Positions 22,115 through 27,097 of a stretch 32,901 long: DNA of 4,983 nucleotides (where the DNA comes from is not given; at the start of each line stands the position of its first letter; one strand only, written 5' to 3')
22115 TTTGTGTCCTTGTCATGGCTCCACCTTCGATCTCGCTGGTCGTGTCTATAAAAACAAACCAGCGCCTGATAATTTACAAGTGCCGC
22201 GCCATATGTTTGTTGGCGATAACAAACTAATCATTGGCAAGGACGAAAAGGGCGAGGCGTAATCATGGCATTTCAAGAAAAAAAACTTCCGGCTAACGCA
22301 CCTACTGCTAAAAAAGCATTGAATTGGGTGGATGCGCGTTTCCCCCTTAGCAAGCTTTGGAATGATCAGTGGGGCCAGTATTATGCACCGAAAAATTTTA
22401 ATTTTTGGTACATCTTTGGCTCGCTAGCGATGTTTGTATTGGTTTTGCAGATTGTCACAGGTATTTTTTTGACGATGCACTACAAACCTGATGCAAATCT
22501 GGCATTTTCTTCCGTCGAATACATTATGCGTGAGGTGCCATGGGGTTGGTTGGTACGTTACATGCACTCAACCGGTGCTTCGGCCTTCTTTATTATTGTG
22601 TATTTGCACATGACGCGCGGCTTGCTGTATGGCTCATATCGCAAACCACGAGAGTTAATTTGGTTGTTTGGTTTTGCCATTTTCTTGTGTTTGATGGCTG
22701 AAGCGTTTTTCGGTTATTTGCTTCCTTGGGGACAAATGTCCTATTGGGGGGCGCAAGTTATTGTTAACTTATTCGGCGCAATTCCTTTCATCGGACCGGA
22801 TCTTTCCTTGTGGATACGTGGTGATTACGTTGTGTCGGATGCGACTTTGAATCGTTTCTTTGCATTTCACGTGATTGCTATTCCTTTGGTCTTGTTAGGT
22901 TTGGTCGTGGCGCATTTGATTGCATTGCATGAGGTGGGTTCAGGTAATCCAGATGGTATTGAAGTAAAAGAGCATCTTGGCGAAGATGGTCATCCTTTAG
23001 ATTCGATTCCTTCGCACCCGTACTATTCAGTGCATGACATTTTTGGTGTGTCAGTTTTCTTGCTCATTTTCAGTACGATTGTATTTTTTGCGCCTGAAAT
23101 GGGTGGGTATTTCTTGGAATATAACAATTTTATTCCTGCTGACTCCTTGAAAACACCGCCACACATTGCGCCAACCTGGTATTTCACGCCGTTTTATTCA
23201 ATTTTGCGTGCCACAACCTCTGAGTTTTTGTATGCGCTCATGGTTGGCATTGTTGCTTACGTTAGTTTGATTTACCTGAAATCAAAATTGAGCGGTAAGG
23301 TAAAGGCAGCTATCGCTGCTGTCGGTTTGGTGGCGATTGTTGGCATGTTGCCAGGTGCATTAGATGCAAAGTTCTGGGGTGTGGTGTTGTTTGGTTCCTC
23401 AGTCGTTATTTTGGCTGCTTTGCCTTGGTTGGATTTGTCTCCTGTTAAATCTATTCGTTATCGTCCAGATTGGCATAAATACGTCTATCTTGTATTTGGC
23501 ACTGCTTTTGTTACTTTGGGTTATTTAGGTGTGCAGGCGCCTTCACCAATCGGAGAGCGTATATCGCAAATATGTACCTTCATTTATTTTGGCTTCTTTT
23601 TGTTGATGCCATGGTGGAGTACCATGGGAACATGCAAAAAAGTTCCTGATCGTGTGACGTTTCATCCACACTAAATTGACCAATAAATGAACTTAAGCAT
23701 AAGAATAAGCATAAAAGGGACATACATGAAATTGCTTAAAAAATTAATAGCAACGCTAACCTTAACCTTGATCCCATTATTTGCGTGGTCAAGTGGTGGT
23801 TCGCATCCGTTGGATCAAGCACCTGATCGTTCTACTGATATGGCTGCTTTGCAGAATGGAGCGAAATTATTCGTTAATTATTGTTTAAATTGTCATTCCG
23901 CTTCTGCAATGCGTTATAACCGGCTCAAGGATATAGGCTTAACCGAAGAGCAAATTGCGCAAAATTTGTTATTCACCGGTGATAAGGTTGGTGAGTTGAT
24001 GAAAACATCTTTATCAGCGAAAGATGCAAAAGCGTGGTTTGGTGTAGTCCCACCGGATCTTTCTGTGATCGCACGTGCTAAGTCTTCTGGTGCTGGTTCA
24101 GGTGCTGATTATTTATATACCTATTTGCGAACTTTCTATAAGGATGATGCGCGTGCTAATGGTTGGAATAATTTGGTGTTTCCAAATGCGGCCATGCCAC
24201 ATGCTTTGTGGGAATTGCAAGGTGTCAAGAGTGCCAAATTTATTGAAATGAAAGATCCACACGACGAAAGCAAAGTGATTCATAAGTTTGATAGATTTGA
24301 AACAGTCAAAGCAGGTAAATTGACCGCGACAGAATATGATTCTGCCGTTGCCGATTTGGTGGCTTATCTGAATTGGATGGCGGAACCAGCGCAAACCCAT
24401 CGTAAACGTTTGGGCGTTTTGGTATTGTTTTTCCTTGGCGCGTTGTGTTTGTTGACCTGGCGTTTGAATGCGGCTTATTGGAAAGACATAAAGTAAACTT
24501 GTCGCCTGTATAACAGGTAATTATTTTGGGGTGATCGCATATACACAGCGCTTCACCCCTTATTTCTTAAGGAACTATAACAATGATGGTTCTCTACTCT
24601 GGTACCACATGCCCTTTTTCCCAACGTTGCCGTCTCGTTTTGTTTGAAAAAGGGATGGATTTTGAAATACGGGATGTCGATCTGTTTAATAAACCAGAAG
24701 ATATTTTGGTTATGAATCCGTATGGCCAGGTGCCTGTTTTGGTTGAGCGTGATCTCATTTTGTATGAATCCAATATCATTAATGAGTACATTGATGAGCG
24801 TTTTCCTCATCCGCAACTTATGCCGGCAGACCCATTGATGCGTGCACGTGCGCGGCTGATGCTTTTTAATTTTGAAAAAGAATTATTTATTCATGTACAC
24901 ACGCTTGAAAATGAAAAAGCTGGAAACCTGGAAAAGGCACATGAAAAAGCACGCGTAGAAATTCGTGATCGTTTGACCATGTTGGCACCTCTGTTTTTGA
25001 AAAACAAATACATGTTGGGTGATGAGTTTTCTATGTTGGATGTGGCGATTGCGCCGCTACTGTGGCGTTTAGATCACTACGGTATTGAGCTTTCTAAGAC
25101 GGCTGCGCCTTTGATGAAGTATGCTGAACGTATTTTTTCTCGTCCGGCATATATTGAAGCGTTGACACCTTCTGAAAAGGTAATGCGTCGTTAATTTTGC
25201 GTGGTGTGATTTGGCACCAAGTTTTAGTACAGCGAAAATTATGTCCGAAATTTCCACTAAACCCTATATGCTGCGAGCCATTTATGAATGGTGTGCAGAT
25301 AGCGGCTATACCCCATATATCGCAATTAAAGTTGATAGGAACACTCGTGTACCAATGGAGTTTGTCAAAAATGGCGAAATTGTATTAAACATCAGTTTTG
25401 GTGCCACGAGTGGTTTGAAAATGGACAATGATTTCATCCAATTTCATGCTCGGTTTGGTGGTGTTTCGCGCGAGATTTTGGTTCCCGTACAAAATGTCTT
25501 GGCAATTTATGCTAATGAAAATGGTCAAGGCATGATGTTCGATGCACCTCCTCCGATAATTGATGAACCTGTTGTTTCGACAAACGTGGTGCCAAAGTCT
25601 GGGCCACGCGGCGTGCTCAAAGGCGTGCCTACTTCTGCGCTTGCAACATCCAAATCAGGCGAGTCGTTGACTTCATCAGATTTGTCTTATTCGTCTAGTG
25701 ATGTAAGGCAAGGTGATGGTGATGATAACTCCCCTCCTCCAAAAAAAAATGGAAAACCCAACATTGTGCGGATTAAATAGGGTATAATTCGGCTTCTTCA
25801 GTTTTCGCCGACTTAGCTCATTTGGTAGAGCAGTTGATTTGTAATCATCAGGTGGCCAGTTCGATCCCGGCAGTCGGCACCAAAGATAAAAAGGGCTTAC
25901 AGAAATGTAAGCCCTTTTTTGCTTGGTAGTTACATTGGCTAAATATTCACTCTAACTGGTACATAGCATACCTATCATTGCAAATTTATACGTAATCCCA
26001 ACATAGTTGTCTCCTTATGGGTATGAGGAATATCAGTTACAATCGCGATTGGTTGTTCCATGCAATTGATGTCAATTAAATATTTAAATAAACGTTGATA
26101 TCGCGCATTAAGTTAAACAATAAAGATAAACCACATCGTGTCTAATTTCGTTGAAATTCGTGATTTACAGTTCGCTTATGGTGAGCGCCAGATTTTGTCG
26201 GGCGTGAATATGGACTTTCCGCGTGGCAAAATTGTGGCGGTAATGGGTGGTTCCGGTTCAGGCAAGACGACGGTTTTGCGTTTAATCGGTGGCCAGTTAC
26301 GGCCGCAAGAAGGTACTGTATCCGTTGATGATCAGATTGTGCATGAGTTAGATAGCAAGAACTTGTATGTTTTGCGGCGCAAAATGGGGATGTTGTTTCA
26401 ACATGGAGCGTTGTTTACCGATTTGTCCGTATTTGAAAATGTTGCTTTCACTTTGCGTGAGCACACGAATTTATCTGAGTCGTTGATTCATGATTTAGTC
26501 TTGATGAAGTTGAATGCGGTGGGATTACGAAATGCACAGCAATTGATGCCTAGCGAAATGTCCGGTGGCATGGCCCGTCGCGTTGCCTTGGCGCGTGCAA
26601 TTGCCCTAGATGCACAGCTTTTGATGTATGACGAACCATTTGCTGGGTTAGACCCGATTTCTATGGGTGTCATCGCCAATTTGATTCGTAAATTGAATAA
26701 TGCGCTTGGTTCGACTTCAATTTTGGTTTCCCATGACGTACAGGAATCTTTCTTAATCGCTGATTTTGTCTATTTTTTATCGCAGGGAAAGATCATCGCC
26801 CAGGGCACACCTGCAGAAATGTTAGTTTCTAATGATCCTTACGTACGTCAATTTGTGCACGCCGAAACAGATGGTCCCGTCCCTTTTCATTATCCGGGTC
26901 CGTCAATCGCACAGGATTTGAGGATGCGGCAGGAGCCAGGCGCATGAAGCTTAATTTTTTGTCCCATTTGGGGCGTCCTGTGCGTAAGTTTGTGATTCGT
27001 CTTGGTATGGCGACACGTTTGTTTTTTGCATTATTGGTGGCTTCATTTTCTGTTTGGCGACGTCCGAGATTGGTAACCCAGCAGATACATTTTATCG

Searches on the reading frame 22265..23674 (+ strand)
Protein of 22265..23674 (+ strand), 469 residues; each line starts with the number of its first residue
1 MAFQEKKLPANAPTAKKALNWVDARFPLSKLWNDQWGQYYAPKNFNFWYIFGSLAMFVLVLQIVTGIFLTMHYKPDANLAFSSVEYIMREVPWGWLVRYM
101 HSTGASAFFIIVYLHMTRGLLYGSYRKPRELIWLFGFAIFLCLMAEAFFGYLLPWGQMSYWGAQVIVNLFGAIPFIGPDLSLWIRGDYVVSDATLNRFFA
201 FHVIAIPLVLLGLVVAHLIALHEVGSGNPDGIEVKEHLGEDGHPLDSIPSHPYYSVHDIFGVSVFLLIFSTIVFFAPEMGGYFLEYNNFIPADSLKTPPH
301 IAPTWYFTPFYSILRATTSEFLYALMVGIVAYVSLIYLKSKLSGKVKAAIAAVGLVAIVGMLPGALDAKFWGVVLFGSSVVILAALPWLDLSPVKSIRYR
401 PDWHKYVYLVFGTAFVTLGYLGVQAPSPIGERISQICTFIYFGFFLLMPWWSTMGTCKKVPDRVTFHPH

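Call 30: search_protein_families(library=pfam, proteins=[window:22265-23674:+], max_evalue=0.00001)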
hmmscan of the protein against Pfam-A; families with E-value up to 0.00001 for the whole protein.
window:22265-23674:+ (469 aa): 3 families
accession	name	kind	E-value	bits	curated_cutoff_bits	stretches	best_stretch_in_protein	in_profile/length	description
PF00033.24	Cytochrome_B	-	2.9e-66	223.3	27.2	1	39-225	4-189/189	Cytochrome b/b6/petB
PF13631.11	Cytochrom_B_N_2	-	1.7e-41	142.4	27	1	107-278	2-164/169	Cytochrome b(N-terminal)/b6/petB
PF00032.22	Cytochrom_B_C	-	7.6e-29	100.4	20.7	2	366-442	27-102/102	Cytochrome b(C-terminal)/b6/petD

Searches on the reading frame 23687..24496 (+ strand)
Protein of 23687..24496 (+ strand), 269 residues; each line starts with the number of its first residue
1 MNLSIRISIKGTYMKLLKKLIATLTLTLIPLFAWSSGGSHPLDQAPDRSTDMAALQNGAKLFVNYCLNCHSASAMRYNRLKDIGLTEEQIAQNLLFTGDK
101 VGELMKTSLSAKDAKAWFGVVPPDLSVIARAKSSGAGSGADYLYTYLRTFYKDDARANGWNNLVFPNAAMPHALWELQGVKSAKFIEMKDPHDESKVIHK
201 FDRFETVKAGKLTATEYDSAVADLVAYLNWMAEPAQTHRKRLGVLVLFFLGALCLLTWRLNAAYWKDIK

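Call 30: search_protein_families(library=pfam, proteins=[window:23687-24496:+], max_evalue=0.00001)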
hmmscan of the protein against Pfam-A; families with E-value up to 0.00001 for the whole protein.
window:23687-24496:+ (269 aa): 1 family
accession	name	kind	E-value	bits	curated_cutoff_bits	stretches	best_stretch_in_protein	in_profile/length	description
PF02167.20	Cytochrom_C1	-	1.3e-22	81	22.8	1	49-267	9-218/219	Cytochrome C1 family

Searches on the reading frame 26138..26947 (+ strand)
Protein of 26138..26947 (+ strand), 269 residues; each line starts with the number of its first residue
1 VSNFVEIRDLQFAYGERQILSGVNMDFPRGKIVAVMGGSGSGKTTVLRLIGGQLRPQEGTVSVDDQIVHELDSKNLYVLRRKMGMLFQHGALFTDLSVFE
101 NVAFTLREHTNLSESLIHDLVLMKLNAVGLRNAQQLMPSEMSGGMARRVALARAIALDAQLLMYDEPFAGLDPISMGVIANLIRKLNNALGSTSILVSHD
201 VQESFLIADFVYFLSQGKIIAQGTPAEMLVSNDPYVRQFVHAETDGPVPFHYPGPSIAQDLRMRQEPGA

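Call 30: search_protein_families(library=pfam, proteins=[window:26138-26947:+], max_evalue=0.00001)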
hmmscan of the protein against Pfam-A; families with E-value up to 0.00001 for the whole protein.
window:26138-26947:+ (269 aa): 1 family
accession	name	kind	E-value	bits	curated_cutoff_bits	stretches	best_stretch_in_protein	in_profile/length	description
PF00005.33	ABC_tran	-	5.1e-31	108.5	25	1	20-169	1-137/137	ABC transporter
